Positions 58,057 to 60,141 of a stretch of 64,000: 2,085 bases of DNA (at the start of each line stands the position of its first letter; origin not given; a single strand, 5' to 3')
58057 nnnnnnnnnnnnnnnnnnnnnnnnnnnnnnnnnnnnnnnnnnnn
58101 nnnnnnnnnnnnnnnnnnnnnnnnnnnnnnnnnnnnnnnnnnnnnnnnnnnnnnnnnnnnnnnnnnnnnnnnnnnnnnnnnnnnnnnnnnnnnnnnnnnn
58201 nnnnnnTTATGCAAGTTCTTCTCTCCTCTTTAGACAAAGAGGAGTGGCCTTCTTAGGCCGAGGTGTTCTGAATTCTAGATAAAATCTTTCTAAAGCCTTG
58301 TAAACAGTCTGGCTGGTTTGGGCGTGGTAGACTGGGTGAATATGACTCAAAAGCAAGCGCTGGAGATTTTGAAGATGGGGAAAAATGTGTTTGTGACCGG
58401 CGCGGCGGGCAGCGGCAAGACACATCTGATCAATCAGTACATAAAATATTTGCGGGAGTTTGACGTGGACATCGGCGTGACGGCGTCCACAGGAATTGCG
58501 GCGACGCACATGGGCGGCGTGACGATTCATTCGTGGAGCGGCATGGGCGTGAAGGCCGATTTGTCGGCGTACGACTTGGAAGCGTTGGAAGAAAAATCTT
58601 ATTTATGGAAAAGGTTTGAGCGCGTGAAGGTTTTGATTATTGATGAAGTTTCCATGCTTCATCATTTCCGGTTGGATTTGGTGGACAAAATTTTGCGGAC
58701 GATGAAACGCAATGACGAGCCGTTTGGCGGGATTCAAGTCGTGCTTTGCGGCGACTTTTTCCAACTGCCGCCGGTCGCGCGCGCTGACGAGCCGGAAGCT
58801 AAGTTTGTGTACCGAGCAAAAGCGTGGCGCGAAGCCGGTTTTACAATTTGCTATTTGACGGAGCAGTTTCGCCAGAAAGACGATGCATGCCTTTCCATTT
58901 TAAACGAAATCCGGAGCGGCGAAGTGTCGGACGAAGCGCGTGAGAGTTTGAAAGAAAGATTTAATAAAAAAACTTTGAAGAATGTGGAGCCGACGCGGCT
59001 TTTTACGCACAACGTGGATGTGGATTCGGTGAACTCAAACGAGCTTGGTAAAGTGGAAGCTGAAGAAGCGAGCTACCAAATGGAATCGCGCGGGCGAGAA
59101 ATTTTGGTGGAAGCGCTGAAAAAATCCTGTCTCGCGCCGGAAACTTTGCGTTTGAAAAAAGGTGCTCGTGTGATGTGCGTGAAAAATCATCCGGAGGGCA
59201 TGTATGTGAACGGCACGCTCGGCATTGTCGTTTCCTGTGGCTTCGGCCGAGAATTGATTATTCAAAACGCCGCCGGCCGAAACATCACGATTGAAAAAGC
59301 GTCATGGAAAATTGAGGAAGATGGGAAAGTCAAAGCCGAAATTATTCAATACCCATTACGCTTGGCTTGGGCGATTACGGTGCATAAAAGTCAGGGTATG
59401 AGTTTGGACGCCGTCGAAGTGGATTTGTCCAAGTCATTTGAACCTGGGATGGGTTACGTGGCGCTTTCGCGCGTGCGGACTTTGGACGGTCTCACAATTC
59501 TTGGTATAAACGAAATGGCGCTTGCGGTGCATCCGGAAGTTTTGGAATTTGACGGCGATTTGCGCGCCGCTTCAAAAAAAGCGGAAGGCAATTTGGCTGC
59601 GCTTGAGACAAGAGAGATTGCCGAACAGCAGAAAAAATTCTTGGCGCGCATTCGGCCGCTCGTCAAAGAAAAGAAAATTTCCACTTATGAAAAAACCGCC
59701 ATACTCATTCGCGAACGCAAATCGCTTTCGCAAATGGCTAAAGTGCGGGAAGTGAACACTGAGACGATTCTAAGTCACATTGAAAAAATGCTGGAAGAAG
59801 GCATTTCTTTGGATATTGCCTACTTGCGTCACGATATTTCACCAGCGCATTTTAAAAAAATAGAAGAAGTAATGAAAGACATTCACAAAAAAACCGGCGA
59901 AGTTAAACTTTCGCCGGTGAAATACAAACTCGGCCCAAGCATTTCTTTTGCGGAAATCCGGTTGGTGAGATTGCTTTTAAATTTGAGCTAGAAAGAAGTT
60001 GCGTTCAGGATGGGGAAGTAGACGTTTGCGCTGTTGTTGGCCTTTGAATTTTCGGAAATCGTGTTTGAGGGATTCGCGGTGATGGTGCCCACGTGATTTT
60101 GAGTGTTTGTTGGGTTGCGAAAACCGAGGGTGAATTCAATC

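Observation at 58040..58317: Hairpin-dense 250-nt noncoding region between an AT-rich orphan gene and a Pif1-like helicase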

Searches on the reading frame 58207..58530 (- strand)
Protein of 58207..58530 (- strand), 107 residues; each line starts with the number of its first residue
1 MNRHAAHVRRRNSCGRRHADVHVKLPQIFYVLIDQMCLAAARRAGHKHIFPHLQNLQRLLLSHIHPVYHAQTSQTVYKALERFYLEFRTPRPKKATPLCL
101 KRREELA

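Call 15: search_protein_families(library=pfam, proteins=[window:58207-58530:-], max_evalue=0.01)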
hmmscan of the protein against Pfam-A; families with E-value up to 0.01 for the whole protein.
window:58207-58530:- (107 aa): 0 families

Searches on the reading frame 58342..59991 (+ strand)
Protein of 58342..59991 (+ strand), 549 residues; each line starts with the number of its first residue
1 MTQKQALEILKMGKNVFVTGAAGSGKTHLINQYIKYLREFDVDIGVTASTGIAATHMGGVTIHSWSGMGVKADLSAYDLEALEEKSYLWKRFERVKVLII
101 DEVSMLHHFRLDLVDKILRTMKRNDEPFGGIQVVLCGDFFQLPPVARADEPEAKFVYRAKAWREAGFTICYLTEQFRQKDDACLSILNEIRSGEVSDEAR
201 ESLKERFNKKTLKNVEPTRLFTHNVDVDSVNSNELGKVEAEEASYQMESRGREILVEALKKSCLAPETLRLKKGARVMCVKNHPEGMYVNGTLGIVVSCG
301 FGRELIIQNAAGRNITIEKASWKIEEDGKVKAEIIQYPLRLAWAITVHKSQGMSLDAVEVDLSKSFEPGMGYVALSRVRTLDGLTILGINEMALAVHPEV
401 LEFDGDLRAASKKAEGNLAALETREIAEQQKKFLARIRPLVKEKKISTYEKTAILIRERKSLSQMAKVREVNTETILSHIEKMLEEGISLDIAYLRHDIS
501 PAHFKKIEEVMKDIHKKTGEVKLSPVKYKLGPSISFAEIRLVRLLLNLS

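Call 15: search_protein_families(library=pfam, proteins=[window:58342-59991:+], max_evalue=0.01)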
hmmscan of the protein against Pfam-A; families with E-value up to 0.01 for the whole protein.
window:58342-59991:+ (549 aa): 18 families
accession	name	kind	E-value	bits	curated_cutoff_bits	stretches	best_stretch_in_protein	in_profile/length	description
PF05970.20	PIF1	-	1.8e-38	132.8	25.9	1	11-181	20-192/223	PIF1-like helicase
PF13245.12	AAA_19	-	7.5e-15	55.7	25.1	1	3-146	1-133/134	AAA domain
PF13604.12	AAA_30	-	1.1e-14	55.1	27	1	3-203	6-180/191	AAA domain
PF14493.12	HTH_40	-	1.8e-14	54.2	27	1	448-543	1-89/89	Helix-turn-helix domain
PF21530.3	Pif1_2B_dom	-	1.1e-07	31.9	23.9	1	256-297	3-45/47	DNA helicase Pif1, 2B domain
PF01443.25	Viral_helicase1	-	8.2e-07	29.5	21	1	17-160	2-115/228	Viral superfamily 1 RNA helicase core domain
PF02689.20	Herpes_Helicase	-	2.2e-06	26.4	27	1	335-384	723-774/808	Helicase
PF13401.12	AAA_22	-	7.9e-06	26.6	27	1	15-137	7-122/130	AAA domain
PF00270.35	DEAD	-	2.8e-05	24.4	26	0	3-29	4-30/167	DEAD/DEAH box helicase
PF09848.15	SLFN-g3_helicase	-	0.00011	22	24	1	15-214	3-198/354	Schlafen group 3, DNA/RNA helicase domain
PF13479.12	AAA_24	-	0.00043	20.6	27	1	13-126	2-97/195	AAA domain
PF13191.12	AAA_16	-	0.00062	20.7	32.6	1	13-39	22-50/167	AAA ATPase domain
PF13538.12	UvrD_C_2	-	0.00068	19.9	27.4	1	341-377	1-44/52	UvrD-like helicase C-terminal domain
PF07693.20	KAP_NTPase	-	0.0015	18.3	20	1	16-117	23-48/293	KAP family P-loop domain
PF03266.21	NTPase_1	-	0.0019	18.5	23.9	0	15-45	1-31/168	NTPase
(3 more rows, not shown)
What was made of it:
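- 58342..59991 (+): Downstream gene for a Pif1-like SF1B helicase with a C-terminal HTH_40 domain. It is context, not part of the element. Pfam PIF1 at 1.8e-38 and HTH_40 at 1.8e-14 (call 15).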

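Call 17: find_encoding_contigs(protein=window:58342-59991:+, flank=3000, max_places=10)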
Protein window:58342-59991:+ (549 aa): no gene with exactly this product is on record in the collection.

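Call 18: find_related_loci(query=window:58342-59991:+, collection=genome_contigs, flank=4000)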
Query window:58342-59991:+ (549 aa) in genome_contigs; peptide patterns used: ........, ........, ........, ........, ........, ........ (x = any residue, [..] = any of these).
251 stretches matched a pattern; 70 encode a relative of the query (tblastn E <= 1e-3); 70 distinct loci.
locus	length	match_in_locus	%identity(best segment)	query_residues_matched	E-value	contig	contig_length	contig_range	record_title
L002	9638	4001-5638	68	1-546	0e+0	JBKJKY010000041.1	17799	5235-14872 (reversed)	MAG: Parcubacteria group bacterium isolate ant_bin.260 k117_5937301, whole genome shotgun sequence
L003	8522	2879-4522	68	1-547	0e+0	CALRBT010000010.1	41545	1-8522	MAG: Parcubacteria group bacterium isolate AH-24oct19-52 genome assembly, contig: AH-24oct19-C1840, whole genome shotgun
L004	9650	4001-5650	66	1-549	0e+0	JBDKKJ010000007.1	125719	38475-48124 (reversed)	MAG: Candidatus Parcubacteria bacterium isolate gunnisonriver_2019_sw_WHONDRS-S19S_0062_B_bin.4 scaffold_1241466, whole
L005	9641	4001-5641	66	1-546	0e+0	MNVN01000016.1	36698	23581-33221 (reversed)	MAG: Candidatus Nomurabacteria bacterium CG1_02_43_90 cg1_0.2_scaffold_678_c, whole genome shotgun sequence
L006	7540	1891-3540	64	1-549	0e+0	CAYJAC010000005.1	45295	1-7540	MAG TPA_asm: uncultured Candidatus Saccharibacteria bacterium isolate ERP123247_co1_236 genome assembly, contig: NODE_43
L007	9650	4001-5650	64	1-549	0e+0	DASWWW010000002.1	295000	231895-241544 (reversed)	MAG TPA_asm: Candidatus Paceibacterota bacterium isolate SMAG_U3666 k141_606156, whole genome shotgun sequence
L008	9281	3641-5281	65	1-546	0e+0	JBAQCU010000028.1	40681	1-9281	MAG: Minisyncoccia bacterium isolate MFD12004_ilm_asm_bin23 k127_144179, whole genome shotgun sequence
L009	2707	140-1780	65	1-546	0e+0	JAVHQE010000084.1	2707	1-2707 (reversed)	MAG: Candidatus Paceibacterota bacterium isolate WB01no19_43_19 NODE_37940_length_2707_cov_11.420060, whole genome shotg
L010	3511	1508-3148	64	1-546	0e+0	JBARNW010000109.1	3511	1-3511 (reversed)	MAG: Minisyncoccia bacterium isolate MFD12107_ilm_asm_bin28 k127_128100, whole genome shotgun sequence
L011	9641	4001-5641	65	1-546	0e+0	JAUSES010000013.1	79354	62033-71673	MAG: bacterium isolate E14_maxbin.225_sub E14_k141_1663578, whole genome shotgun sequence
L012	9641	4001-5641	65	1-546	0e+0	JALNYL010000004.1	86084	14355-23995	MAG: Candidatus Paceibacterota bacterium isolate SO_2017_GW1 bin 158 NODE_1701_length_86084_cov_1.714125_OW334_2017, who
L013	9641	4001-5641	64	1-546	0e+0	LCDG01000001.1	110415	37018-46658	MAG: Candidatus Nomurabacteria bacterium GW2011_GWC2_42_20 UV12_C0001, whole genome shotgun sequence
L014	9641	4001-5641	64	1-546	0e+0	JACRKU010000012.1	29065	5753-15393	MAG: Candidatus Yonathbacteria bacterium isolate NC_groundwater_1863_Pr3_B-0.1um_46_30 SR-2_scaffold_141_1203425, whole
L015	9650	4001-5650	64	1-549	0e+0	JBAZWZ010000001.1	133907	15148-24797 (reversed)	MAG: Candidatus Paceibacterota bacterium isolate SO_2017_GW1_44 NODE_943_length_133907_cov_4.320504_OW334_2017, whole ge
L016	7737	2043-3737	63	1-549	0e+0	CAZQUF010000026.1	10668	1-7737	MAG TPA_asm: uncultured Candidatus Saccharibacteria bacterium isolate binchicken_co50_64 genome assembly, contig: NODE_7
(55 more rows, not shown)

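Call 47: find_homologous_proteins(query=window:58342-59991:+, max_evalue=1e-100)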
Query window:58342-59991:+ (549 aa): 7965 proteins with E <= 1e-100 among 8000 candidates; the best 120 are listed.
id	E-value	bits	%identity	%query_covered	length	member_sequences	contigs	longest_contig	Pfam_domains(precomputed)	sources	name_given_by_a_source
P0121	0.0e+0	1210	100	100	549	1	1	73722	PF05970.21,PF01443.25,PF13604.13,PF13245.13,PF14493.13,PF13401.13,PF02689.21,PF21530.4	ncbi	-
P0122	1.2e-256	870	71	100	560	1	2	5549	PF00270.36,PF05970.21,PF01443.25,PF13604.13,PF13245.13,PF14493.13,PF13401.13,PF02689.21,PF21530.4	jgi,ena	-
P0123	3.2e-249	846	68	99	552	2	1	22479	PF05970.21,PF01443.25,PF13604.13,PF13245.13,PF14493.13,PF13401.13,PF02689.21,PF21530.4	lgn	-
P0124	5.0e-249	845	69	100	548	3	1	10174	PF05970.21,PF01443.25,PF13604.13,PF13245.13,PF14493.13,PF18335.8,PF13401.13,PF02689.21,PF21530.4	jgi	-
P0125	1.1e-248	844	68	100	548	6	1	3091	PF05970.21,PF01443.25,PF13604.13,PF13245.13,PF14493.13,PF18335.8,PF13401.13,PF02689.21,PF21530.4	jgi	-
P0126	1.0e-245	834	69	100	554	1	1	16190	PF00270.36,PF05970.21,PF13604.13,PF13245.13,PF14493.13,PF13401.13,PF02689.21,PF21530.4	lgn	-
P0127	1.2e-243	827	66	99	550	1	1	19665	PF05970.21,PF13604.13,PF13245.13,PF14493.13,PF13401.13,PF21530.4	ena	-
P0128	3.0e-242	823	68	100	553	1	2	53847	PF00270.36,PF05970.21,PF13604.13,PF13245.13,PF14493.13,PF13401.13,PF02689.21,PF21530.4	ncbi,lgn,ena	-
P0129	2.5e-241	820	67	99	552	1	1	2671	PF05970.21,PF13604.13,PF13245.13,PF14493.13,PF13401.13,PF02689.21,PF21530.4,PF13191.13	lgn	-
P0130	2.5e-240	817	67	100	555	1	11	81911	PF00270.36,PF05970.21,PF13604.13,PF13245.13,PF14493.13,PF13401.13,PF02689.21,PF21530.4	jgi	jgi:hypothetical protein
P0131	2.6e-240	816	68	100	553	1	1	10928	PF05970.21,PF01443.25,PF13604.13,PF13245.13,PF14493.13,PF13401.13,PF02689.21,PF21530.4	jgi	jgi:hypothetical protein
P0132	3.5e-239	813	68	100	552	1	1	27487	PF05970.21,PF01443.25,PF13604.13,PF13245.13,PF14493.13,PF13401.13,PF02689.21,PF21530.4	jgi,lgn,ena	-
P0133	4.2e-239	812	64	100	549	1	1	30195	PF00270.36,PF05970.21,PF13604.13,PF13245.13,PF14493.13,PF13401.13,PF02689.21,PF21530.4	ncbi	-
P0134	2.0e-238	810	66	100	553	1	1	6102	PF00270.36,PF05970.21,PF01443.25,PF13604.13,PF13245.13,PF14493.13,PF13401.13,PF02689.21,PF21530.4,PF13191.13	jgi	jgi:hypothetical protein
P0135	3.5e-237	806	66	99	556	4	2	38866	PF03266.22,PF05970.21,PF13604.13,PF13245.13,PF14493.13,PF13401.13,PF02689.21,PF21530.4,PF13191.13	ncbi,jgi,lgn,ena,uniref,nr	ncbi:hypothetical protein AUJ77_03020 [Candidatus Nomurabacteria bacterium CG1_02_43_90]|uniref:AAA+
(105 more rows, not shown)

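Call 48: find_encoding_contigs(protein=P0122, flank=5000, max_places=4)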
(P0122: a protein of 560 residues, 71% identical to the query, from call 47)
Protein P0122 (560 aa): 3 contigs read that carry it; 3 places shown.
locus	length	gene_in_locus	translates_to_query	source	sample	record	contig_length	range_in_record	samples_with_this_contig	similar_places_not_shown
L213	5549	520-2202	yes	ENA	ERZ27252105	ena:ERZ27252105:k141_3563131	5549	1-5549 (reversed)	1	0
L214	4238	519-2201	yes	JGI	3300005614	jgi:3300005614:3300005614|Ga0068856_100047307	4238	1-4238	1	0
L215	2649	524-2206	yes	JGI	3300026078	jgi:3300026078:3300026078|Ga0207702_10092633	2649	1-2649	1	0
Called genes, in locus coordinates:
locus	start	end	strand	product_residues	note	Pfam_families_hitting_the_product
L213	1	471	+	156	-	?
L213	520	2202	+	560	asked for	PF00270:DEAD (faint), PF05970:PIF1, PF13245:AAA_19, PF13401:AAA_22 (faint), PF13604:AAA_30, PF01443:Viral_helicase1 (faint), PF21530:Pif1_2B_dom, PF14493:HTH_40, +1 more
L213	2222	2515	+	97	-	-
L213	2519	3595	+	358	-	PF11141:DUF2914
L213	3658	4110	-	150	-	-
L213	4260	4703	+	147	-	PF01281:Ribosomal_L9_N, PF03948:Ribosomal_L9_C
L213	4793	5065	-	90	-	PF01016:Ribosomal_L27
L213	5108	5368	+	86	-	-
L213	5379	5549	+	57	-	?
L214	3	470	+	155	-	?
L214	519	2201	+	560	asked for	PF00270:DEAD (faint), PF05970:PIF1, PF13245:AAA_19, PF13401:AAA_22 (faint), PF13604:AAA_30, PF01443:Viral_helicase1 (faint), PF21530:Pif1_2B_dom, PF14493:HTH_40, +1 more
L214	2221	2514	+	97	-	-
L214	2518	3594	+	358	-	PF11141:DUF2914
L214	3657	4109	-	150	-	-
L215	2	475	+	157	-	?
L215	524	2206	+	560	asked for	PF00270:DEAD (faint), PF05970:PIF1, PF13245:AAA_19, PF13401:AAA_22 (faint), PF13604:AAA_30, PF01443:Viral_helicase1 (faint), PF21530:Pif1_2B_dom, PF14493:HTH_40, +1 more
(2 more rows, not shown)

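Call 49: find_encoding_contigs(protein=P0121, flank=10000, max_places=4)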
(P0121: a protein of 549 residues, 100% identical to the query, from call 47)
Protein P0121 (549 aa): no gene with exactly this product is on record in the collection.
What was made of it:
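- Tried and rejected: The exact helicase protein could not be located on any contig (calls 17, 49).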

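Call 85: search_protein_families(library=ncbifam, proteins=[window:58342-59991:+], max_evalue=0.01)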
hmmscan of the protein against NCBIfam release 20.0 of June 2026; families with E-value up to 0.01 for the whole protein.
window:58342-59991:+ (549 aa): 9 families
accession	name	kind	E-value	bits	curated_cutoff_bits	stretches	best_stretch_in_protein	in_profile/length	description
TIGR01448.2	helicase_RecD2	equivalog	1.9e-22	79.2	500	1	2-360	320-658/713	SF1B family DNA helicase RecD2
TIGR02768.1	TraA_Ti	equivalog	1.3e-12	46.9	590.45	1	3-379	364-708/751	Ti-type conjugative transfer relaxase TraA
TIGR01447.1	recD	equivalog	1.7e-12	46.8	310.15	2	5-146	155-305/597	exodeoxyribonuclease V subunit alpha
NF010464.0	PRK13889.1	subfamily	6.3e-12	44.2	1015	1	3-380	351-695/992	conjugal transfer relaxase TraA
NF010402.0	PRK13826.1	subfamily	2.4e-05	22.4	1317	1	3-379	386-730/1102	Dtr system oriT relaxase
TIGR03015.1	pepcterm_ATPase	hypoth_equivalog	0.00067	19.2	324.5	0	16-137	46-163/269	XrtA/PEP-CTERM system-associated ATPase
NF009087.0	PRK12422.1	equivalog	0.0039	16.4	657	0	15-44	143-172/455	chromosomal replication initiator protein DnaA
NF010342.0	PRK13768.1-5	equivalog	0.0041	17.1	414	0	16-46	4-34/255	GTPase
TIGR02785.1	addA_Gpos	equivalog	0.0047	14.8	707.65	1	2-57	3-61/1234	helicase-exonuclease AddAB subunit AddA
